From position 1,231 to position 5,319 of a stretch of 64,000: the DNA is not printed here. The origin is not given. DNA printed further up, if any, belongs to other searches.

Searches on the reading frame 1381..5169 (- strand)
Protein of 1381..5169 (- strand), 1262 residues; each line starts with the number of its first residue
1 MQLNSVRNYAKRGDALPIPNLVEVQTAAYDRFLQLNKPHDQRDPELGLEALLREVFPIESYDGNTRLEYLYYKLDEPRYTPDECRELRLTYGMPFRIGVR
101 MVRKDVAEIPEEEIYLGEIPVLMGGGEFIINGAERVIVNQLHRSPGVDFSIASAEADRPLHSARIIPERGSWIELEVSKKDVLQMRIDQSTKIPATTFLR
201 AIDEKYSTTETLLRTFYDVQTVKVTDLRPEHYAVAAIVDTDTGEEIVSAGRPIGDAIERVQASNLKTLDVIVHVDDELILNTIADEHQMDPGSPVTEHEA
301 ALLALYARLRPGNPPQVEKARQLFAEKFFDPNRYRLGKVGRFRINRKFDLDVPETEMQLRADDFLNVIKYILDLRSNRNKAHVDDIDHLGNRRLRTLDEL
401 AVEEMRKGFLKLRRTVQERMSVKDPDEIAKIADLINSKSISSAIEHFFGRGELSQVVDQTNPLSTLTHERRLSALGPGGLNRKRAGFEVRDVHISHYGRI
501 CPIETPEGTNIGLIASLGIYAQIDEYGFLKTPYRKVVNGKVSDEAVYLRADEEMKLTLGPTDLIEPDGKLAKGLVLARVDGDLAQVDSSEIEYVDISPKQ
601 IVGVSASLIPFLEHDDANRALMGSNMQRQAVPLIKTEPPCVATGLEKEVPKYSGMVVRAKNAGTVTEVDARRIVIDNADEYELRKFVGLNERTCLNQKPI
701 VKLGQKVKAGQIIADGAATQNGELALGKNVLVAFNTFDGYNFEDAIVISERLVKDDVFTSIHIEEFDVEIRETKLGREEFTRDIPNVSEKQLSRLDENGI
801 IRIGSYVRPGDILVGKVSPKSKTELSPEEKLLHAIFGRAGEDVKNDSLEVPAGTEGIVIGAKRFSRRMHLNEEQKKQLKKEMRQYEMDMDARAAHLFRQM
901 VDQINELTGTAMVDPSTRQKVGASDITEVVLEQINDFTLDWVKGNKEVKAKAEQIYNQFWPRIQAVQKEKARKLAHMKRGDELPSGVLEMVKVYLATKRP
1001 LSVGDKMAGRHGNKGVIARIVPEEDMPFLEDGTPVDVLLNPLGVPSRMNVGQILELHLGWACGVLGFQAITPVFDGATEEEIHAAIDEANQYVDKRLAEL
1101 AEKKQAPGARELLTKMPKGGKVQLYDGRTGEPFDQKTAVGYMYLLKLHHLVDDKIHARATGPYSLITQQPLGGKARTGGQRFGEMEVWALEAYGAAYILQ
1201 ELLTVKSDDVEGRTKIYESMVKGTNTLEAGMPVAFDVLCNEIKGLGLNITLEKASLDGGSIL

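Call 52: search_protein_families(library=pfam, proteins=[window:1381-5169:-], max_evalue=0.00001)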
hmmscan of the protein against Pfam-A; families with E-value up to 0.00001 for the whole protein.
window:1381-5169:- (1262 aa): 6 families
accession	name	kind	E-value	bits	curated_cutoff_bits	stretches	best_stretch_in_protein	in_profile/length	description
PF00562.33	RNA_pol_Rpb2_6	-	7.4e-129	430.5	23.4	1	659-1176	2-373/373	RNA polymerase Rpb2, domain 6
PF04565.21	RNA_pol_Rpb2_3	-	2.5e-29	101.6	21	1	455-523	1-68/68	RNA polymerase Rpb2, domain 3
PF04560.25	RNA_pol_Rpb2_7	-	2.4e-25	89.2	32.1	1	1178-1252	1-85/87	RNA polymerase Rpb2, domain 7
PF04561.19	RNA_pol_Rpb2_2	-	3.2e-23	82.8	21.7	1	293-395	94-190/190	RNA polymerase Rpb2, domain 2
PF04563.20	RNA_pol_Rpb2_1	-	1.3e-15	57.9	28.2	1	21-441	2-202/203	RNA polymerase beta subunit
PF10385.14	RNA_pol_Rpb2_45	-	2.1e-14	53.7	28.2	1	533-597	1-66/66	RNA polymerase beta subunit external 1 domain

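Call 54: find_homologous_proteins(query=window:1381-5166:-, max_evalue=1e-100)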
Query window:1381-5166:- (1261 aa): 8000 proteins with E <= 1e-100 among 8000 candidates; the best 120 are listed.
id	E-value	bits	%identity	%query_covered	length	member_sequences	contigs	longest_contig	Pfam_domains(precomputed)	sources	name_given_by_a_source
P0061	0.0e+0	2831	100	100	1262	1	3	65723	PF04565.22,PF04561.20,PF04560.26,PF10385.15,PF04563.21,PF00562.34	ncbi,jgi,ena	-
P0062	0.0e+0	2829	100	100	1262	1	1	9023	PF04565.22,PF04561.20,PF04560.26,PF10385.15,PF04563.21,PF00562.34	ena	-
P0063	0.0e+0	2494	87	100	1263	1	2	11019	PF04565.22,PF04561.20,PF04560.26,PF10385.15,PF04563.21,PF00562.34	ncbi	ncbi:MAG: DNA-directed RNA polymerase subunit beta [Phycisphaeraceae bacterium]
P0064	0.0e+0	2464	86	100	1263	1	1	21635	PF04565.22,PF04561.20,PF04560.26,PF10385.15,PF04563.21,PF00562.34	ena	-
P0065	0.0e+0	2458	85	100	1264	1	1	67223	PF04565.22,PF04561.20,PF04560.26,PF10385.15,PF04563.21,PF00562.34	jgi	jgi:DNA-directed RNA polymerase subunit beta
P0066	0.0e+0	2458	86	100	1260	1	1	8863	PF04565.22,PF04561.20,PF04560.26,PF10385.15,PF04563.21,PF00562.34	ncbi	ncbi:MAG: DNA-directed RNA polymerase subunit beta [Phycisphaeraceae bacterium]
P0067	0.0e+0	2443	85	100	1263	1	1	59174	PF04565.22,PF04561.20,PF04560.26,PF10385.15,PF04563.21,PF00562.34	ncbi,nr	ncbi:MAG: DNA-directed RNA polymerase subunit beta [Planctomycetes bacterium]|nr:DNA-directed RNA po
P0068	0.0e+0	2438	85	100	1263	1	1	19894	PF04565.22,PF04561.20,PF04560.26,PF10385.15,PF04563.21,PF00562.34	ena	-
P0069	0.0e+0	2438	85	100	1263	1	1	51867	PF04565.22,PF04561.20,PF04560.26,PF10385.15,PF04563.21,PF00562.34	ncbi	-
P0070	0.0e+0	2437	85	100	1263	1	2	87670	PF04565.22,PF04561.20,PF04560.26,PF10385.15,PF04563.21,PF00562.34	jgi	jgi:DNA-directed RNA polymerase subunit beta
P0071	0.0e+0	2437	85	100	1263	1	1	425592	PF04565.22,PF04561.20,PF04560.26,PF10385.15,PF04563.21,PF00562.34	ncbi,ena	-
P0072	0.0e+0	2437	85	100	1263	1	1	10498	PF04565.22,PF04561.20,PF04560.26,PF10385.15,PF04563.21,PF00562.34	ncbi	-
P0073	0.0e+0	2436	85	100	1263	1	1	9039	PF04565.22,PF04561.20,PF04560.26,PF10385.15,PF04563.21,PF00562.34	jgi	-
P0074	0.0e+0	2436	85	100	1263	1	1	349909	PF04565.22,PF04561.20,PF04560.26,PF10385.15,PF04563.21,PF00562.34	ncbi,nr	ncbi:MAG: DNA-directed RNA polymerase subunit beta [Phycisphaeraceae bacterium]|nr:DNA-directed RNA 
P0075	0.0e+0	2426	85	100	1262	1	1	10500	PF04565.22,PF04561.20,PF04560.26,PF10385.15,PF04563.21,PF00562.34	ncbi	-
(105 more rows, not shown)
